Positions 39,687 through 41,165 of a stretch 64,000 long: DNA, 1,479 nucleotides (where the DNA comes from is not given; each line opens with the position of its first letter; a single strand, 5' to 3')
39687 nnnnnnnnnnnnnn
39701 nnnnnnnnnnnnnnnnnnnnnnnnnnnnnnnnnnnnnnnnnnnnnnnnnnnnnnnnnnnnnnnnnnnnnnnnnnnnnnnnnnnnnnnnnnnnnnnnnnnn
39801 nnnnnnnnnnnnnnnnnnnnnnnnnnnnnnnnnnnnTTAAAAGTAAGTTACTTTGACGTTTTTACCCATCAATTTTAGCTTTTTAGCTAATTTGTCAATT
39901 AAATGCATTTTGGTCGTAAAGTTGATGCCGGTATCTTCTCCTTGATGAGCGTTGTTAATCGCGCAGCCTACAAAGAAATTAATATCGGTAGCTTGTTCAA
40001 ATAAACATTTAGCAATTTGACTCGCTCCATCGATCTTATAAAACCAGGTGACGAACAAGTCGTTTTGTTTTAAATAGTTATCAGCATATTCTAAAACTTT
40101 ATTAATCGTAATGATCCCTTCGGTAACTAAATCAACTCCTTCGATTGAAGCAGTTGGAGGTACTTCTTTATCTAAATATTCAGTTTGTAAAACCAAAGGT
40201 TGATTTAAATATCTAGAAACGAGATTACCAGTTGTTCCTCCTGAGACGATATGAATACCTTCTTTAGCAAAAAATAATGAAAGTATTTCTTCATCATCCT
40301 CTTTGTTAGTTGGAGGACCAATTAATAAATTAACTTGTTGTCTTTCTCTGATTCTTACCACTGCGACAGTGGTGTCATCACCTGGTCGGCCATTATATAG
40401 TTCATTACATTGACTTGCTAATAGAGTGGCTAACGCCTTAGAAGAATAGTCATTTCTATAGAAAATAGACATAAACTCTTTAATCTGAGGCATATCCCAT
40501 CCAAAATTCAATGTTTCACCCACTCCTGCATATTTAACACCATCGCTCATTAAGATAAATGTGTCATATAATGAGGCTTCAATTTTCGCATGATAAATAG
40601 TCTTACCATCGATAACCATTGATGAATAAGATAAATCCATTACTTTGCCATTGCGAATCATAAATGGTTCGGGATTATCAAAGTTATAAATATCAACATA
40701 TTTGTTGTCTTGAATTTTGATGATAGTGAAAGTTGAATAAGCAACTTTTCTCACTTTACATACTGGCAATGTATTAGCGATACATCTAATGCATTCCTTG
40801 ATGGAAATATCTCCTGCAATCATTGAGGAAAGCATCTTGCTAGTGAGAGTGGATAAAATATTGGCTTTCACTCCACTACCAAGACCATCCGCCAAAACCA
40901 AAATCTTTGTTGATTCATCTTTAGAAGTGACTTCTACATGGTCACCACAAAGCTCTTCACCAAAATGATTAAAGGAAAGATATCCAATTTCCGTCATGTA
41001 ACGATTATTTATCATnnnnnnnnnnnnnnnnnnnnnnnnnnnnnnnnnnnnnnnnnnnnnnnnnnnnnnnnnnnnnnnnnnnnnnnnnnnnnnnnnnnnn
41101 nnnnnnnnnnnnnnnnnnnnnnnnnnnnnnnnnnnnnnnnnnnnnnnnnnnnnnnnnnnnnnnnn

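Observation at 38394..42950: Sensory [FeFe] hydrogenase (HydS-PAS) / PP2C phosphatase / catalytic HydA cluster headed by a thioredoxin-like [2Fe-2S] ferredoxin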

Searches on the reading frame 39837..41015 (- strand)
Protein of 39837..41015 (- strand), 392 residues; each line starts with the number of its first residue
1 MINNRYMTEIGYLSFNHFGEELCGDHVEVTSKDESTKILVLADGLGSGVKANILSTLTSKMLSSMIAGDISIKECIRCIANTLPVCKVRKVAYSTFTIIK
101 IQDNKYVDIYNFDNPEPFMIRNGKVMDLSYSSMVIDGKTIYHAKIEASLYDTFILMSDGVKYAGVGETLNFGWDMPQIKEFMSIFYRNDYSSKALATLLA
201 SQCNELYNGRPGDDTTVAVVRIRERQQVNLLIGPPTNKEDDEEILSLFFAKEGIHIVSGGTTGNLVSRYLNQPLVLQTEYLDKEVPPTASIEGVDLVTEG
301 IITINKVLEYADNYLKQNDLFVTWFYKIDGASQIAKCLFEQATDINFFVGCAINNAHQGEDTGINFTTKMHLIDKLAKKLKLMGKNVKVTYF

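Call 3: search_protein_families(library=pfam, proteins=[window:39837-41015:-], max_evalue=0.01)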
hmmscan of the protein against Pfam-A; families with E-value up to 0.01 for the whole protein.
window:39837-41015:- (392 aa): 1 family
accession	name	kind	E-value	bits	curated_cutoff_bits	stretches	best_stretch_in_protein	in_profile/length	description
PF07228.17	SpoIIE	-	1.3e-13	51.8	25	1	38-222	6-191/192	Stage II sporulation protein E (SpoIIE)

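Call 4: search_protein_families(library=ncbifam, proteins=[window:39837-41015:-], max_evalue=0.01)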
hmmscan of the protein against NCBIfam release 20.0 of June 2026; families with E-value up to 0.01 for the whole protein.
window:39837-41015:- (392 aa): 1 family
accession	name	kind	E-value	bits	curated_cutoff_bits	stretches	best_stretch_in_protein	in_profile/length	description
TIGR02865.1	spore_II_E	equivalog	2.8e-09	35.6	490.8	1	15-222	559-763/764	stage II sporulation protein E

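Call 10: search_solved_structures(query=window:39837-41015:-, max_evalue=0.1, show_alignments=1)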
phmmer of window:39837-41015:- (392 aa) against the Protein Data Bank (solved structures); distinct sequences matched with E-value up to 0.1: 5.
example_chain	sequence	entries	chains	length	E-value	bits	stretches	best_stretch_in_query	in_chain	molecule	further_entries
5mqh_A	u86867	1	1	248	5.3e-08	35.5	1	24-225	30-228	Serine phosphatase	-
3t91_A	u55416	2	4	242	1.1e-07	34.4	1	37-225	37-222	Stage II sporulation protein E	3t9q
5ucg_A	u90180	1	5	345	3.3e-07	32.9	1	37-223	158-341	Stage II sporulation protein E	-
3pu9_A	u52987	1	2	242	0.00033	23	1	10-229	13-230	Protein serine/threonine phosphatase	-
3w40_A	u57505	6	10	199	0.0038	19.5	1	12-83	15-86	Phosphoserine phosphatase RsbX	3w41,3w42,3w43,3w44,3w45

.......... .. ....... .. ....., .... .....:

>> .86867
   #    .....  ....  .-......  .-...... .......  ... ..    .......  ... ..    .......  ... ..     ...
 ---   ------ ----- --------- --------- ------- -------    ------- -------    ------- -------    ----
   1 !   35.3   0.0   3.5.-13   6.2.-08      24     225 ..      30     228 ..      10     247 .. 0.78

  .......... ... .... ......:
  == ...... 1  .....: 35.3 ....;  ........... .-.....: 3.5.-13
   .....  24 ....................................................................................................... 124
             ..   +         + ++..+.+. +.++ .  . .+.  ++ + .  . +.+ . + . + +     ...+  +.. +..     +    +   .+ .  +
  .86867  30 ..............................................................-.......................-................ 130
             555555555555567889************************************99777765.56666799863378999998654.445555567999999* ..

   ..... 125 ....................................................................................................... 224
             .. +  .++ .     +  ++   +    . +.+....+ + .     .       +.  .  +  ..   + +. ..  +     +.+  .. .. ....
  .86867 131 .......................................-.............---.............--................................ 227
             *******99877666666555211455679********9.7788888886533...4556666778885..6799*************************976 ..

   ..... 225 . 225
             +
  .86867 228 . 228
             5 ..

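Call 26: find_homologous_proteins(query=window:39837-41015:-)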
Query window:39837-41015:- (392 aa): 8000 proteins with E <= 0.001 among 8000 candidates; the best 120 are listed.
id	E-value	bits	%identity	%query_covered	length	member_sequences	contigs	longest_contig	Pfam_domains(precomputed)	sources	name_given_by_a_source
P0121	1.1e-256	869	100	98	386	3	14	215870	PF07228.18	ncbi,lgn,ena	-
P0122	9.1e-239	810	92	100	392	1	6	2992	PF07228.18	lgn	-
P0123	1.2e-237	806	90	100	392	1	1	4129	PF07228.18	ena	-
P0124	2.2e-237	805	90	100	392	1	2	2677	PF07228.18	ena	-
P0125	1.3e-236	803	90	100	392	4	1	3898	PF07228.18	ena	-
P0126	1.6e-236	802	90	100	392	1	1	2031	PF07228.18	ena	-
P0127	2.3e-236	802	90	100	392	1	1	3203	PF07228.18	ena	-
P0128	2.4e-236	802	90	100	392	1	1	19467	PF07228.18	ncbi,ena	-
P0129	4.5e-236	801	90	100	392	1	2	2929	PF07228.18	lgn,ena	-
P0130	4.9e-236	801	90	100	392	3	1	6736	PF07228.18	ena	-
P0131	8.9e-236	800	90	100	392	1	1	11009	PF07228.18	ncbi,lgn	-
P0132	2.2e-235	799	90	100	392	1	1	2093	PF07228.18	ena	-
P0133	1.2e-234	796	90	100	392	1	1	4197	PF07228.18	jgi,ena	-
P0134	3.1e-234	795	90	100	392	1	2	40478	PF07228.18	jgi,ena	-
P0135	1.1e-233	793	89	100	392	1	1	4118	PF07228.18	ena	-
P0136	2.4e-233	792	89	100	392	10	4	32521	PF07228.18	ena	-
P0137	9.5e-233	790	89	100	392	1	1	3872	PF07228.18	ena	-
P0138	2.4e-231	785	88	100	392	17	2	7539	PF07228.18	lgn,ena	-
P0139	3.3e-231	785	88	100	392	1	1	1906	PF07228.18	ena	-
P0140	2.4e-229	779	87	100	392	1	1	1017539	PF07228.18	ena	-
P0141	4.4e-229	778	86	100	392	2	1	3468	PF07228.18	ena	-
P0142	1.1e-228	777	87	100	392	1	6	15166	PF07228.18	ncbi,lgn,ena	-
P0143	1.6e-228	776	87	100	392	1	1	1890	PF07228.18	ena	-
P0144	2.4e-228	776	86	100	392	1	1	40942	PF07228.18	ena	-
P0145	3.4e-228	775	86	100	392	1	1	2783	PF07228.18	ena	-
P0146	5.1e-228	774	86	100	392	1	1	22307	PF07228.18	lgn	-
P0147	9.0e-224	760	85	100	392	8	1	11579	PF07228.18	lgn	-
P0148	1.4e-221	753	84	99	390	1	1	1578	PF07228.18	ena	-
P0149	1.6e-219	746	84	100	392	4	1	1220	PF07228.18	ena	-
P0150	4.1e-218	742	83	100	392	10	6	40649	PF07228.18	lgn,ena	-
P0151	5.1e-215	732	82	100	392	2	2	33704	PF07228.18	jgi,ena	jgi:hypothetical protein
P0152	1.4e-214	730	81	100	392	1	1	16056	PF07228.18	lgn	-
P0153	1.5e-214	730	82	100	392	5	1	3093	PF07228.18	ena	-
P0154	3.2e-214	729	81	100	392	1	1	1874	PF07228.18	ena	-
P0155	8.7e-214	728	81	100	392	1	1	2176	PF07228.18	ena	-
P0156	6.1e-213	725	82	100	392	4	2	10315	PF07228.18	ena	-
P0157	1.7e-211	720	82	100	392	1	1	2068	PF07228.18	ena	-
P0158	2.0e-211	720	81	100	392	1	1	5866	PF07228.18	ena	-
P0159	1.3e-209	714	81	100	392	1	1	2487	PF07228.18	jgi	jgi:hypothetical protein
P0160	1.5e-209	714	79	100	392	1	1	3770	PF07228.18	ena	-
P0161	1.6e-208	710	79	100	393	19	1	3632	PF07228.18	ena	-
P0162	3.4e-208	709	80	100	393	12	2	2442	PF07228.18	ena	-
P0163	3.1e-206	703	80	100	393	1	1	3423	PF07228.18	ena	-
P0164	1.1e-205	701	78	100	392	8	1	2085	PF07228.18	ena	-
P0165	3.4e-205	699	78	100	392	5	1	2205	PF07228.18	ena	-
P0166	7.5e-202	688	86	90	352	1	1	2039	PF07228.18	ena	-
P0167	1.2e-201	688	77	100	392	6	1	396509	PF07228.18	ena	-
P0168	6.6e-200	682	100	78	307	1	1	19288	PF07228.18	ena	-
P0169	6.1e-198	675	76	100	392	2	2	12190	PF07228.18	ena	-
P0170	5.7e-197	672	75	100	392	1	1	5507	PF07228.18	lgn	-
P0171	4.1e-196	669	74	100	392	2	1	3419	PF07228.18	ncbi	-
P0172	9.7e-193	658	74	100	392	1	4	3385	PF07228.18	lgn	-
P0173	3.6e-189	647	88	82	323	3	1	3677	PF07228.18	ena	-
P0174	1.5e-184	631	71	99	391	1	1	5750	PF07228.18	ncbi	-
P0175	8.4e-182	622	70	100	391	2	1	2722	PF07228.18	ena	-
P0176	4.7e-180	617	69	100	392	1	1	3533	PF07228.18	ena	-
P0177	7.8e-180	616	69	100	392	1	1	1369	PF07228.18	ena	-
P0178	2.5e-179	614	68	100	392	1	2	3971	PF07228.18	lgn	-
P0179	3.1e-179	614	69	100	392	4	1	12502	PF07228.18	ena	-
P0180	5.1e-179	613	68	99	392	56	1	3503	PF07228.18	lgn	-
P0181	1.1e-178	612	68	100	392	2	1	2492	PF07228.18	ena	-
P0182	2.5e-178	611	67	99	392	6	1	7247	PF07228.18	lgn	-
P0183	3.9e-178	610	67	100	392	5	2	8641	PF07228.18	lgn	-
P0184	9.4e-177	606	69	99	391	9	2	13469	PF07228.18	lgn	-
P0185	3.0e-176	604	69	99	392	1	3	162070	PF07228.18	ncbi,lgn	-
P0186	3.7e-176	604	66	100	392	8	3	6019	PF07228.18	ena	-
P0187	3.7e-176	604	68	99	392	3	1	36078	PF07228.18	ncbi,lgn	-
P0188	2.4e-175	601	67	100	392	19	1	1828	PF07228.18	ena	-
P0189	2.6e-175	601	67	100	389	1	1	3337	PF07228.18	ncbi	-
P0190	4.7e-175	600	67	100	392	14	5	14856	PF07228.18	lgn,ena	-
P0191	4.8e-175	600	67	100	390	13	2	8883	PF07228.18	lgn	-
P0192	5.0e-175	600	67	100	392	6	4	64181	PF07228.18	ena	-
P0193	2.3e-174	598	67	100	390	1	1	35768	PF07228.18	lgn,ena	-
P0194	2.8e-174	598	66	100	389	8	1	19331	PF07228.18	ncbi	-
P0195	2.8e-174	598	67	99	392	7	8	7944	PF07228.18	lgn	-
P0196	3.9e-174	597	67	100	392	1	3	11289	PF07228.18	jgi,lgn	jgi:hypothetical protein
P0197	5.7e-174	597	66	100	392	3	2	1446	PF07228.18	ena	-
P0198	5.8e-174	597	68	100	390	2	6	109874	PF07228.18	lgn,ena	-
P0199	6.8e-174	596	67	99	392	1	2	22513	PF07228.18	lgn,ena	-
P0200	7.1e-174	596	66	100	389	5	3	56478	PF07228.18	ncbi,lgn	-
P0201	7.3e-174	596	67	100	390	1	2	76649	PF07228.18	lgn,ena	-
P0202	1.1e-173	596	66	100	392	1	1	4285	PF07228.18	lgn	-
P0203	1.7e-173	595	67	100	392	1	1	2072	PF07228.18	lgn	-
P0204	2.4e-173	595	67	100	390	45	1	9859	PF07228.18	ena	-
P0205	3.3e-173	594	66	100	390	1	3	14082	PF07228.18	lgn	-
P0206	6.6e-173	593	66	100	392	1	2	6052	PF07228.18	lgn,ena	-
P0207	1.8e-172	592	66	100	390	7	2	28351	PF07228.18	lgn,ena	-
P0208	2.8e-172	591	66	100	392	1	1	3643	PF07228.18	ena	-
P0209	9.7e-172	589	66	99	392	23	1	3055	PF07228.18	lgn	-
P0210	1.8e-170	585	66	100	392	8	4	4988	PF07228.18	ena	-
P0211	1.6e-168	579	65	100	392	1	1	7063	PF07228.18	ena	-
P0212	3.5e-168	578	64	100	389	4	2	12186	PF07228.18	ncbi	-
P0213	6.5e-167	573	66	99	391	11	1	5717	PF07228.18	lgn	-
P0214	8.6e-167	573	63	100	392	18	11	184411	PF07228.18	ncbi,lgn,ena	-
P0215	1.1e-166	573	63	100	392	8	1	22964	PF07228.18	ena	-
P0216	2.1e-166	572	65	100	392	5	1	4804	PF07228.18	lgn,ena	-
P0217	4.3e-166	571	64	100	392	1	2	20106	PF07228.18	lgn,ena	-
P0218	9.5e-166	570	64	99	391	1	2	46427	PF07228.18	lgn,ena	-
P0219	1.0e-165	569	64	99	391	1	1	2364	PF07228.18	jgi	jgi:hypothetical protein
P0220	1.2e-165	569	63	100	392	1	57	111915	PF07228.18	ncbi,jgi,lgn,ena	-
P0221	1.3e-165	569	63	100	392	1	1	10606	PF07228.18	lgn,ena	-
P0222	1.6e-165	569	63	100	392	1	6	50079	PF07228.18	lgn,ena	-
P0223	2.2e-165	568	63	100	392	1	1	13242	PF07228.18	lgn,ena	-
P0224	4.2e-165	567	63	100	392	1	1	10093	PF07228.18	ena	-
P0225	5.5e-165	567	63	100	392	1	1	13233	PF07228.18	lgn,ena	-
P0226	1.7e-164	565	63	100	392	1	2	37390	PF07228.18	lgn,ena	-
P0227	8.1e-164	563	64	100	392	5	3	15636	PF07228.18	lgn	-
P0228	5.2e-163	561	62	100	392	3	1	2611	PF07228.18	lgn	-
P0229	1.2e-162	559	63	100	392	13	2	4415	PF07228.18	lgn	-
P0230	5.0e-161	554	62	100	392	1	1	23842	PF07228.18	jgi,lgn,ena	-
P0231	1.1e-160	553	62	100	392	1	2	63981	PF07228.18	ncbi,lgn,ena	-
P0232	2.7e-160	552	62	100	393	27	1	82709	PF07228.18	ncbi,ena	-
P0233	3.0e-160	551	63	100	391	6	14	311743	PF07228.18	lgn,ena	-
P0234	4.5e-160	551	62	100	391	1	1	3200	PF07228.18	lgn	-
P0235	6.5e-160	550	63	100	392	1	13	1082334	PF07228.18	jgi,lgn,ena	jgi:Stage II sporulation protein E (SpoIIE).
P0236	2.9e-159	548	61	100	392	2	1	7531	PF07228.18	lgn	-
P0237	6.5e-159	547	63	99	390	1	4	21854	PF07228.18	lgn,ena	-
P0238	1.4e-158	546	62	99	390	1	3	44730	PF07228.18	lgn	-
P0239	1.5e-158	546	63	99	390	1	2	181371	PF07228.18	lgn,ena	-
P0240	2.1e-158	545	59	100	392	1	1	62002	PF07228.18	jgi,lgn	jgi:hypothetical protein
